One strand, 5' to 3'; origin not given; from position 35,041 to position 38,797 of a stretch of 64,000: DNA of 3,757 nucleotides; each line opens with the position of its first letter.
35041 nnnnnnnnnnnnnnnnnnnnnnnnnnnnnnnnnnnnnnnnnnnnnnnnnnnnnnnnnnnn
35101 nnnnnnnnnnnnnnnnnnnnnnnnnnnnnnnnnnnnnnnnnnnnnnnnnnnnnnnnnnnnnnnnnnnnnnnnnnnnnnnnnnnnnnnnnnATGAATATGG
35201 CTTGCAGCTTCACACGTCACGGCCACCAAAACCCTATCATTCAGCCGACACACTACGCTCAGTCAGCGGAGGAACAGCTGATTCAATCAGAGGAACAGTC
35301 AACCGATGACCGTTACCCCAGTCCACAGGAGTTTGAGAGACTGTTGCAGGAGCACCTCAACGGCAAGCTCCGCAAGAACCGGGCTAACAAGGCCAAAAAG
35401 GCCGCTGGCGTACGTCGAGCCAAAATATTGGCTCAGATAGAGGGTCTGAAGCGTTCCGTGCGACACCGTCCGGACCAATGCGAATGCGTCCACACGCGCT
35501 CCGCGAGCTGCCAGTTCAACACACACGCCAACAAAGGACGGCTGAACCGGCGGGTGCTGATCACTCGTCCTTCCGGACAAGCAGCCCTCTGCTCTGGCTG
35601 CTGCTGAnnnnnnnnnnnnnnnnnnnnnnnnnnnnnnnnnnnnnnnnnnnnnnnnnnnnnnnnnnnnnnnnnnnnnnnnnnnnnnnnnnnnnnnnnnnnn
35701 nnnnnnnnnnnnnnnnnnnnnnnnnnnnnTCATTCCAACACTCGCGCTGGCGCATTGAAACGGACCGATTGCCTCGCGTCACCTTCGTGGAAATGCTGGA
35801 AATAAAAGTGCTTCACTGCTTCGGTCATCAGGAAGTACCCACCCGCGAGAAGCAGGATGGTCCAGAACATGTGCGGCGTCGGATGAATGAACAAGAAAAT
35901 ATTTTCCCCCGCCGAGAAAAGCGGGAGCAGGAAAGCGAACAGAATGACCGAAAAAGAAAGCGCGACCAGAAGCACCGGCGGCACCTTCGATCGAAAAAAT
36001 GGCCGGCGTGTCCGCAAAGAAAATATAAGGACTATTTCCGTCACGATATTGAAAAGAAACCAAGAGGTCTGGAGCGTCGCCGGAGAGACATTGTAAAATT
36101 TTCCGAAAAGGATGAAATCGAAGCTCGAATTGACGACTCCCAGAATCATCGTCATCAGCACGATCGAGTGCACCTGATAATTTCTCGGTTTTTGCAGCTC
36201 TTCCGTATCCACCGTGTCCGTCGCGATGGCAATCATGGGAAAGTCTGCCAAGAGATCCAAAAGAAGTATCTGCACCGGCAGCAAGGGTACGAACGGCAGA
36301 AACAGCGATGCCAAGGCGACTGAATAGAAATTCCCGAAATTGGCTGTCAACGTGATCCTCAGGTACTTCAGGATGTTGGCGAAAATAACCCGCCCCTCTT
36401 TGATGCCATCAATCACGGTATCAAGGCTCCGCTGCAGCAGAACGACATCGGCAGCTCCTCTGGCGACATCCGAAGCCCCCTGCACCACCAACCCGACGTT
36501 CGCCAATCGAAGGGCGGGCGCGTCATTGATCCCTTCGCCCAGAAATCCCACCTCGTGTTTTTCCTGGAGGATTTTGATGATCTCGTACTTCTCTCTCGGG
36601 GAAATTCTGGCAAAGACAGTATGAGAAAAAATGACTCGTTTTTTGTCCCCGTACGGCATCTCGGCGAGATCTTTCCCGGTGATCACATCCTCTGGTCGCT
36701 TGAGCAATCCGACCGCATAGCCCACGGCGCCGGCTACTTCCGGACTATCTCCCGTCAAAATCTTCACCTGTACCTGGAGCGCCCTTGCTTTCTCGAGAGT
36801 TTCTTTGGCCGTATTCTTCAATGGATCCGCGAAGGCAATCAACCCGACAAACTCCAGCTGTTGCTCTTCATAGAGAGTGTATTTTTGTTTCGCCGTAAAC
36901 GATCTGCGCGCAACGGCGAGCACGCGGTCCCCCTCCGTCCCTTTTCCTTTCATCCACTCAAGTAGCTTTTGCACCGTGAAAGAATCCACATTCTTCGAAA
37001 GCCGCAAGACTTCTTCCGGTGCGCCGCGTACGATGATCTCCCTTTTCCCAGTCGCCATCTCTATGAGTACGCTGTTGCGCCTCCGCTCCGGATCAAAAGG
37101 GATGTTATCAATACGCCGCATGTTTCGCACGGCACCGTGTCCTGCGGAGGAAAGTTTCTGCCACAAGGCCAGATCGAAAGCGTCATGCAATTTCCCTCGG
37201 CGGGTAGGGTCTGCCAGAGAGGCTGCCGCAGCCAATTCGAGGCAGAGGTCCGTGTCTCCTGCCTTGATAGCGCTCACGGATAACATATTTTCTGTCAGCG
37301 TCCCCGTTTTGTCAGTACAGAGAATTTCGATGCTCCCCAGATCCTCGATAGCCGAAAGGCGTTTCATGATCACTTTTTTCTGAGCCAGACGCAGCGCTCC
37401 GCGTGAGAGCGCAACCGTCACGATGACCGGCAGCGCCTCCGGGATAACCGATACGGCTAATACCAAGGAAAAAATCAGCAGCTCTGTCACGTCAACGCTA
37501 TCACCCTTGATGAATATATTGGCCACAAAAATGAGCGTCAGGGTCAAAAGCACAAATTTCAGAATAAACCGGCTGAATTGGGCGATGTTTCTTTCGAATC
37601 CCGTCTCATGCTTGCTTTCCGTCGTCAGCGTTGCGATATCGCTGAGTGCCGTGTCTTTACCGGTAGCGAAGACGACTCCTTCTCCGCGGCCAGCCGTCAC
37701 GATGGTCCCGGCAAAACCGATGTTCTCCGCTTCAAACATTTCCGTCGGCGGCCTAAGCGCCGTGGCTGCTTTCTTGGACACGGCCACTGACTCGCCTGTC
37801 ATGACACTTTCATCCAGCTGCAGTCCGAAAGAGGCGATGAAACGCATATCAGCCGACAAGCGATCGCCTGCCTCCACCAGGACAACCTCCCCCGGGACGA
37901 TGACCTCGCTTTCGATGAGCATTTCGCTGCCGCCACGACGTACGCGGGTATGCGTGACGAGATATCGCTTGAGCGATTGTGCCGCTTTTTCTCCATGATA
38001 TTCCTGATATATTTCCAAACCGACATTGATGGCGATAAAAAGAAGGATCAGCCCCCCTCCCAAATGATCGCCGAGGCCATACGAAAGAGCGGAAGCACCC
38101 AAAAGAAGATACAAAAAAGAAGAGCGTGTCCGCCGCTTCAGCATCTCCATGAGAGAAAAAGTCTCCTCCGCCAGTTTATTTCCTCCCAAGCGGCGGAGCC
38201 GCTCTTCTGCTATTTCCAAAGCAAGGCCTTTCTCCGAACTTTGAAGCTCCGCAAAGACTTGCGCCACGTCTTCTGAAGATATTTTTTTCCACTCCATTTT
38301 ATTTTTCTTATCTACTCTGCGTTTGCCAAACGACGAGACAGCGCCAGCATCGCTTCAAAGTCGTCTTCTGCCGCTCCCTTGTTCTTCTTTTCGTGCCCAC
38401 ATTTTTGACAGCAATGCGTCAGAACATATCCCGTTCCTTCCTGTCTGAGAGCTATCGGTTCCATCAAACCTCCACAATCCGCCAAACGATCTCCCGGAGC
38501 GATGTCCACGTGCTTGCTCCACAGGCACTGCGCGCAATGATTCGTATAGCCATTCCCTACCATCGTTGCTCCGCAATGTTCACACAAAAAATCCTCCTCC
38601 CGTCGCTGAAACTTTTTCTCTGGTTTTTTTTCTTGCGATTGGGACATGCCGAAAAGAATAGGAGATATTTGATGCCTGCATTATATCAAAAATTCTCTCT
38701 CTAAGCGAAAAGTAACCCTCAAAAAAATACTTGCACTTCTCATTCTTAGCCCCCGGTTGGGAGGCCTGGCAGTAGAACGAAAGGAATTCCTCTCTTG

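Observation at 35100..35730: GC-rich islet between thrS and a P-type ATPase encoding a strongly SD-led basic Cys-rich 139-aa protein with its own terminator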

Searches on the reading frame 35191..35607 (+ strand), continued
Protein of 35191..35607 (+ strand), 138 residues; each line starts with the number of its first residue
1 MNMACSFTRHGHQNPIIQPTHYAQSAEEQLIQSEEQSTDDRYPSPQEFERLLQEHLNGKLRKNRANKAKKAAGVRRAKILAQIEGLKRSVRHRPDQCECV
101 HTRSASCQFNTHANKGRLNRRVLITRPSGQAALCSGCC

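Call 89: predict_structure(alignment_id=A9)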
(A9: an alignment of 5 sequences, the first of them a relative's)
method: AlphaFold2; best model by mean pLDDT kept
length: 124 residues; sequences in the alignment: 5
mean_pLDDT: 62.8   pTM: 0.29
mean pLDDT of the five models: 62.8, 61.7, 61.3, 61.0, 60.3
residues with pLDDT >= 90: 16; 70-90: 41; 50-70: 18; < 50: 49
segments of 3 or more residues with pLDDT < 50: 1-3, 79-124
pLDDT, mean of each block of 10 residues (from residue 1): 57 71 64 87 91 90 86 64 41 40 38 38 30
secondary structure, 60 per line:
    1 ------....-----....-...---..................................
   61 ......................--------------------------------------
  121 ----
elements in order: E7-10 E16-19 H27-82

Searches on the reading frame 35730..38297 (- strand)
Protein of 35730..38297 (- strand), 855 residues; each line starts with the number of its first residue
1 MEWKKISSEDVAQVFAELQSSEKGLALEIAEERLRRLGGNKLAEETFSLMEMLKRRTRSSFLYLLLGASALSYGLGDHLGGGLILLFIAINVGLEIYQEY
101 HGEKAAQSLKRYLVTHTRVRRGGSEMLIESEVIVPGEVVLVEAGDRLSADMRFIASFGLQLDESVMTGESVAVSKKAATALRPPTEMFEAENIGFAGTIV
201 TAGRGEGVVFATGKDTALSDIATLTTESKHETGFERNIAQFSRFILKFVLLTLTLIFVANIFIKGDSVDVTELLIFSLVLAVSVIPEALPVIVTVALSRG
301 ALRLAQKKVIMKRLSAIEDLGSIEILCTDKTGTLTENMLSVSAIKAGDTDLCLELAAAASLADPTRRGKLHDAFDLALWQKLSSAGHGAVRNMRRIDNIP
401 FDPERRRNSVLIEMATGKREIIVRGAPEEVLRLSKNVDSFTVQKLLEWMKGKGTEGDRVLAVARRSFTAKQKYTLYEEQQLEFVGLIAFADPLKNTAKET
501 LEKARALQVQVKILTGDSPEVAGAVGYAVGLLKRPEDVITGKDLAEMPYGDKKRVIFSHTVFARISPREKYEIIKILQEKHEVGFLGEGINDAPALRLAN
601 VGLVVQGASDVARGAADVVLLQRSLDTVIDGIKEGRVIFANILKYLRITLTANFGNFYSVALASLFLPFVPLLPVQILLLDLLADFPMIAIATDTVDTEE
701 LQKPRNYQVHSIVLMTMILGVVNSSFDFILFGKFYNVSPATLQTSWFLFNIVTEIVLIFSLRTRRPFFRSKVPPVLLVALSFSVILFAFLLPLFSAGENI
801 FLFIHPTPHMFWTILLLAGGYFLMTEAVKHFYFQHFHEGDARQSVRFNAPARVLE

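Call 46: search_protein_families(library=pfam, proteins=[window:35730-38297:-], max_evalue=0.00001)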
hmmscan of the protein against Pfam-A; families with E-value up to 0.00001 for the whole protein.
window:35730-38297:- (855 aa): 4 families
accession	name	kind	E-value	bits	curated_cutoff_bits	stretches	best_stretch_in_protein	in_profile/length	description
PF00122.25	E1-E2_ATPase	-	1.9e-39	135.5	28.1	1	115-307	5-181/181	E1-E2 ATPase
PF00689.26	Cation_ATPase_C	-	2.2e-15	57.3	27.3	1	670-831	2-175/175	Cation transporting ATPase, C-terminus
PF00702.32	Hydrolase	-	9.9e-13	49.3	26.4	1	326-599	4-190/191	haloacid dehalogenase-like hydrolase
PF00690.31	Cation_ATPase_N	-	5.7e-09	35.9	20.4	1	8-72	3-69/69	Cation transporter/ATPase, N-terminus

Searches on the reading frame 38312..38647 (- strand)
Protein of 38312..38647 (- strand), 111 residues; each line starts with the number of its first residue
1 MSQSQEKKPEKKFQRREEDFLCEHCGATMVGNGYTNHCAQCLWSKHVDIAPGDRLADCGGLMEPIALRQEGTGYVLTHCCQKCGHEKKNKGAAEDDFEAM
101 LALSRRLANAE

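Call 46: search_protein_families(library=pfam, proteins=[window:38312-38647:-], max_evalue=0.00001)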
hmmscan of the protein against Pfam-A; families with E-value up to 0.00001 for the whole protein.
window:38312-38647:- (111 aa): 1 family
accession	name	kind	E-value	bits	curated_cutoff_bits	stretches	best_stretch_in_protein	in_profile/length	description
PF12647.12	RNHCP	-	3.6e-26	91.4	24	1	18-99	2-88/90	RNHCP domain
